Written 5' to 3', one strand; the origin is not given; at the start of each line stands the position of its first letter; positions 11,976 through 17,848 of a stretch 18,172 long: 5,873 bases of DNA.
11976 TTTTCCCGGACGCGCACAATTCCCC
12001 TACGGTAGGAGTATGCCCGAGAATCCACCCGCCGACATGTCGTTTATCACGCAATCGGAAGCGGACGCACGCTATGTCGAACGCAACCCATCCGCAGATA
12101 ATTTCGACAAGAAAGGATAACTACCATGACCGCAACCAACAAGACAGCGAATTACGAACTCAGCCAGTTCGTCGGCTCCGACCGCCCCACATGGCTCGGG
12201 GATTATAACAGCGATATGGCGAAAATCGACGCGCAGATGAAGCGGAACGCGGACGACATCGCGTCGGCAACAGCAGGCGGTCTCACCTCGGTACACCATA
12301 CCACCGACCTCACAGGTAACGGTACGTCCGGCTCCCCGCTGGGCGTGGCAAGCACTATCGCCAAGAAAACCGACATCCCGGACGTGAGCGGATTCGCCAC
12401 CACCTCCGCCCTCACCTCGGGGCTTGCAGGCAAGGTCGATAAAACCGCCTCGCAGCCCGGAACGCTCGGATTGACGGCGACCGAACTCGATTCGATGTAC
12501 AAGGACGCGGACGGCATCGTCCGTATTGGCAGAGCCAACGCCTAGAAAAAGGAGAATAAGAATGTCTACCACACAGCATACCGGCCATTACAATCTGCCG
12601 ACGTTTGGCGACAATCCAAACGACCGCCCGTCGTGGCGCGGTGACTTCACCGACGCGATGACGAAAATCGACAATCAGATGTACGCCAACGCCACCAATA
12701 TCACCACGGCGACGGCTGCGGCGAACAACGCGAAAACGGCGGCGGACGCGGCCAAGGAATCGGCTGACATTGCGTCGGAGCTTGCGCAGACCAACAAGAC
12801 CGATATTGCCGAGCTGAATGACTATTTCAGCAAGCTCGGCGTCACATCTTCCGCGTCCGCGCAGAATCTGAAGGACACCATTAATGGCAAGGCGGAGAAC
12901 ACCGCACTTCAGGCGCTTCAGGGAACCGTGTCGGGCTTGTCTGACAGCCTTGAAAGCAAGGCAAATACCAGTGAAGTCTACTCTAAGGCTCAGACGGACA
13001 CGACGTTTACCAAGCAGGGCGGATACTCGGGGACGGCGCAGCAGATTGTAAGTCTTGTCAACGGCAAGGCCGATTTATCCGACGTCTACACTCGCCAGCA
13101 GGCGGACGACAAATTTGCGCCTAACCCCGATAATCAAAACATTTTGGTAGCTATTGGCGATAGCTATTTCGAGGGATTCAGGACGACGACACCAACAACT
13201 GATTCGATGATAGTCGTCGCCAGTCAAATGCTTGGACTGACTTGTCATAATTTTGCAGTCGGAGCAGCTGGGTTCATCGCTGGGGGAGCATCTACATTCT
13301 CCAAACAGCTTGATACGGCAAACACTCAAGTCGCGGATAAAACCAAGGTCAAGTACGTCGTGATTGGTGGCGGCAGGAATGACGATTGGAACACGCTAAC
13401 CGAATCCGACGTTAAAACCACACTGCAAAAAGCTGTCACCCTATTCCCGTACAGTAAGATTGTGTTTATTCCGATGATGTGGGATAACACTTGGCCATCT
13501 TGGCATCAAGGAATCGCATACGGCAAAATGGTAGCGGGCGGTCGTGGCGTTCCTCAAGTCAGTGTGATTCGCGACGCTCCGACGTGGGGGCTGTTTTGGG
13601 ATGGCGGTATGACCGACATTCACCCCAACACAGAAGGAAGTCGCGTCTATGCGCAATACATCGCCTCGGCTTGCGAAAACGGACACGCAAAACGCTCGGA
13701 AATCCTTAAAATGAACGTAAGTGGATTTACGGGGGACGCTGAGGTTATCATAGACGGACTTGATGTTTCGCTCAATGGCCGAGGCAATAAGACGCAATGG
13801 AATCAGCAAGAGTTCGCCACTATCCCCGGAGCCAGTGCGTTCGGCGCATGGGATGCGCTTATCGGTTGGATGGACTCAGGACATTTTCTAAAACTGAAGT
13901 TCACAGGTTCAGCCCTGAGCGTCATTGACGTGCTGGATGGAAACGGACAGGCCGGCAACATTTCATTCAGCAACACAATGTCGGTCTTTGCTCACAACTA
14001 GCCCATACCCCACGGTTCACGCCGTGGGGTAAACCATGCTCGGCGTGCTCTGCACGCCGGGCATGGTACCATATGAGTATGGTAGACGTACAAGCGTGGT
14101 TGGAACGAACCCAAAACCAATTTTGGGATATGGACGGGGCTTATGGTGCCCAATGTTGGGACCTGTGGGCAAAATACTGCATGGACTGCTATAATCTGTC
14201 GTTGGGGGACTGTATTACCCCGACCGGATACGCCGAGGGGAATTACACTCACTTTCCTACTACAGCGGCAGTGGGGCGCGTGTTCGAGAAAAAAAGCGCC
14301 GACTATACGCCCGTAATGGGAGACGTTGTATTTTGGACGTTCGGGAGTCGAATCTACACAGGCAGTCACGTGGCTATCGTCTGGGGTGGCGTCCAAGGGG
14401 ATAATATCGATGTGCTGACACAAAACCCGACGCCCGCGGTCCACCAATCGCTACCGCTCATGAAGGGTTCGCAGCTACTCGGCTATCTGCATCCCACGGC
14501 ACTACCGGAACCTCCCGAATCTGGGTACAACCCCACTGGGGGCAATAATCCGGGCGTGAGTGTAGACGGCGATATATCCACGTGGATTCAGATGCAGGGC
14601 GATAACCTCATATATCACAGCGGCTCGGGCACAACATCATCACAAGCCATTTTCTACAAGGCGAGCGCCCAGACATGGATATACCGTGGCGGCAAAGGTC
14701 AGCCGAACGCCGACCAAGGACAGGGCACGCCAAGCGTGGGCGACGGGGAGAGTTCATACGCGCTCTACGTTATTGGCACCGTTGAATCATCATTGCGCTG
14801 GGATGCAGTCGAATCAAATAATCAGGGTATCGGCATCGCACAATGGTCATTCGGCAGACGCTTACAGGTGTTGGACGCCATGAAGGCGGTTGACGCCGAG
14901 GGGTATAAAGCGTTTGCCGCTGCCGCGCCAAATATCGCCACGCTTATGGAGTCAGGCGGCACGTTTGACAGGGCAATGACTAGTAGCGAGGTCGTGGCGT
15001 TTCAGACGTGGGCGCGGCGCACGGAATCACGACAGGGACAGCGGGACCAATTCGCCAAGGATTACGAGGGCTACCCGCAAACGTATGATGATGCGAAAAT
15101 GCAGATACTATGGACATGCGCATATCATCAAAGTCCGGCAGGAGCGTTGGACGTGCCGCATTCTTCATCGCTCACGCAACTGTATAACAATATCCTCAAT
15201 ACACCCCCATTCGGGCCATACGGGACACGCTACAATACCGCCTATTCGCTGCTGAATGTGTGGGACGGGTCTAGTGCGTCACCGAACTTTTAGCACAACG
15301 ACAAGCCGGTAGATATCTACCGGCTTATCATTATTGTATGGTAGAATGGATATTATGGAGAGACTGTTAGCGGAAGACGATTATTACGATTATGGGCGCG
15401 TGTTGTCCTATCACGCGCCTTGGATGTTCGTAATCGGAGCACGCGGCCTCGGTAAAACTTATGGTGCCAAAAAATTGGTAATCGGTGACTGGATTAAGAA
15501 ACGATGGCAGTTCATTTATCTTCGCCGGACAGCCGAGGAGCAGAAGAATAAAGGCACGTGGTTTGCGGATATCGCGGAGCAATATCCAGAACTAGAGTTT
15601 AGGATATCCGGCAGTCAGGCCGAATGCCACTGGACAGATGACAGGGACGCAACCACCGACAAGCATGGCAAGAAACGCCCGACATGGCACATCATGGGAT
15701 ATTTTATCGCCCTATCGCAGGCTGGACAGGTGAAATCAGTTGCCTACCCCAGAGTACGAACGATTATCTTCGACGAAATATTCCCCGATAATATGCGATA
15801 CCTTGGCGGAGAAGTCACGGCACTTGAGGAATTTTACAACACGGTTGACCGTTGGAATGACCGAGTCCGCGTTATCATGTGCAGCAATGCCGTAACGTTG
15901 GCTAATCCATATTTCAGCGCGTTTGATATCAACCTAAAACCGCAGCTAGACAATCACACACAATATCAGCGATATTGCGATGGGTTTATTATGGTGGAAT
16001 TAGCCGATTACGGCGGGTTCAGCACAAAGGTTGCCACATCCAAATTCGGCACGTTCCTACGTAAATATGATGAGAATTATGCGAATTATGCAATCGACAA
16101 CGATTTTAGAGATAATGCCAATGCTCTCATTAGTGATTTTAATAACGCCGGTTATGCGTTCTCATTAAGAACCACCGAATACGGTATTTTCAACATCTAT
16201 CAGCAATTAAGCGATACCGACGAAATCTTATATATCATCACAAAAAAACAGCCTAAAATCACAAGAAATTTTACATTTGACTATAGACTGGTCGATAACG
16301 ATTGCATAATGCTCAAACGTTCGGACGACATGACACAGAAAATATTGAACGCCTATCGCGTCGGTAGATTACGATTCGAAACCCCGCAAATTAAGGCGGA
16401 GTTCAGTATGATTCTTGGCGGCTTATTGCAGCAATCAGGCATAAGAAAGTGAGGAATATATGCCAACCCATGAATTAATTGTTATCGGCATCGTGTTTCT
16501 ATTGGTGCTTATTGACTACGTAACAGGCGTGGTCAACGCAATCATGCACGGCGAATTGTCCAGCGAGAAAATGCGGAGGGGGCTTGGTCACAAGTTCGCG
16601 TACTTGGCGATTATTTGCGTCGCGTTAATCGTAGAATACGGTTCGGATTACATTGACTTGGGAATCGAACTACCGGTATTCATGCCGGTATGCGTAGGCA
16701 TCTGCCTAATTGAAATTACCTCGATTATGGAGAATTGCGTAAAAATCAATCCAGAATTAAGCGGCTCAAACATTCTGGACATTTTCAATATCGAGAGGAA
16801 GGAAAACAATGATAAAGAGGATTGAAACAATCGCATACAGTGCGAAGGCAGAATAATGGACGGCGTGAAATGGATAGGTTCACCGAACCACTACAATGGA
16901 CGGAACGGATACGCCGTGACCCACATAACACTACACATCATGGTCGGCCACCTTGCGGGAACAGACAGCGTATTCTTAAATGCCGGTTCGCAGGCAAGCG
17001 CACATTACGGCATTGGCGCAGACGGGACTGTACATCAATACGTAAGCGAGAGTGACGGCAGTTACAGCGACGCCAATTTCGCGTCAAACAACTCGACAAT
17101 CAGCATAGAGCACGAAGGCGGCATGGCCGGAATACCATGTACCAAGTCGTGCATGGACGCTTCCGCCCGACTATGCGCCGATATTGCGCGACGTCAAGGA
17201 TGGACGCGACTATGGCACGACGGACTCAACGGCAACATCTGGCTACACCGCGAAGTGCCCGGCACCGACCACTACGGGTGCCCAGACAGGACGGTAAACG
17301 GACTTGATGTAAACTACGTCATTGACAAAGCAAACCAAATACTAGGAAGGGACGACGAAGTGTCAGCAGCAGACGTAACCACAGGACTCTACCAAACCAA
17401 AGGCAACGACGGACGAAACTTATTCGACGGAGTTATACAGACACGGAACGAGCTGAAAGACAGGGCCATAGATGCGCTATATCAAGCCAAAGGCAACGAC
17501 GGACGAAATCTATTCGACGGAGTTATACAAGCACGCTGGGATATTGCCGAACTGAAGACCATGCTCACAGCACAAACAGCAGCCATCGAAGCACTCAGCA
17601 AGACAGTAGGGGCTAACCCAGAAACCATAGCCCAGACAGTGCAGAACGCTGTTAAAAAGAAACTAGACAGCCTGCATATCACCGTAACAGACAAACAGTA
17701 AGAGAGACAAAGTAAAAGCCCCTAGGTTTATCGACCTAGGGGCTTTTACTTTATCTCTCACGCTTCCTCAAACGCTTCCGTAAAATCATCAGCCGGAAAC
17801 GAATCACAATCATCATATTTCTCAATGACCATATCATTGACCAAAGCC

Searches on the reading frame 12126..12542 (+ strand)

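Call 23: search_protein_families(library=phrogs, proteins=[window:12126-12542:+], max_evalue=0.01)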
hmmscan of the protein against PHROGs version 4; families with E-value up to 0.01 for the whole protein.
window:12126-12542:+ (139 aa): 1 family
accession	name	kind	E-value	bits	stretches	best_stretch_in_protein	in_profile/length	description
phrog_7927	-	unknown function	0.0016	19.8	1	78-123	30-71/78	-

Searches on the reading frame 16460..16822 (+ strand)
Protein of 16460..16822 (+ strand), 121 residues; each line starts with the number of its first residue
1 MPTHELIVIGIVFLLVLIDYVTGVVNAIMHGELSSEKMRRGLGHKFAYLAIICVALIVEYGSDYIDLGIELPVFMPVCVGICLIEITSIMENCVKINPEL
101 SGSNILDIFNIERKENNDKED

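Call 23: search_protein_families(library=phrogs, proteins=[window:16460-16822:+], max_evalue=0.01)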
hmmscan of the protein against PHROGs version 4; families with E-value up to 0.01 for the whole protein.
window:16460-16822:+ (121 aa): 2 families
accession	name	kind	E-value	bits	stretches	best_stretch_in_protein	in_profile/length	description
phrog_199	-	lysis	3.1e-12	47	1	6-117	27-133/545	holin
phrog_21233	-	unknown function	0.0013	19.8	1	12-45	35-66/72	-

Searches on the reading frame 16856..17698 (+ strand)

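Call 23: search_protein_families(library=phrogs, proteins=[window:16856-17698:+], max_evalue=0.01)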
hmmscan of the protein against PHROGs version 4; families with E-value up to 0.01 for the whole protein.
window:16856-17698:+ (281 aa): 10 families
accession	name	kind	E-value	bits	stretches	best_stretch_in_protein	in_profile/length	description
phrog_19265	-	unknown function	5.1e-52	178.4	1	6-280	9-290/293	-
phrog_7698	-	lysis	4.5e-20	73.6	1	9-167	13-161/316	endolysin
phrog_14048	-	lysis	5.3e-14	53.6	1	12-119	18-132/305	endolysin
phrog_20388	-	lysis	4.2e-11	43.5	1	8-120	195-308/527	endolysin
phrog_1794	-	lysis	2.4e-09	38.1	1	9-146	42-182/336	amidase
phrog_833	-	lysis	9.5e-09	36.3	1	14-171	23-185/294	endolysin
phrog_670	-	lysis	4.8e-06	26.7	1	14-193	105-272/596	endolysin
phrog_1493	-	lysis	1.4e-05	25.4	1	19-152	32-163/394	endolysin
phrog_2338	-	lysis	9.3e-05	22.9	1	18-135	24-140/346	endolysin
phrog_16428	-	lysis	0.0018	18.1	1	5-75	247-319/520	endolysin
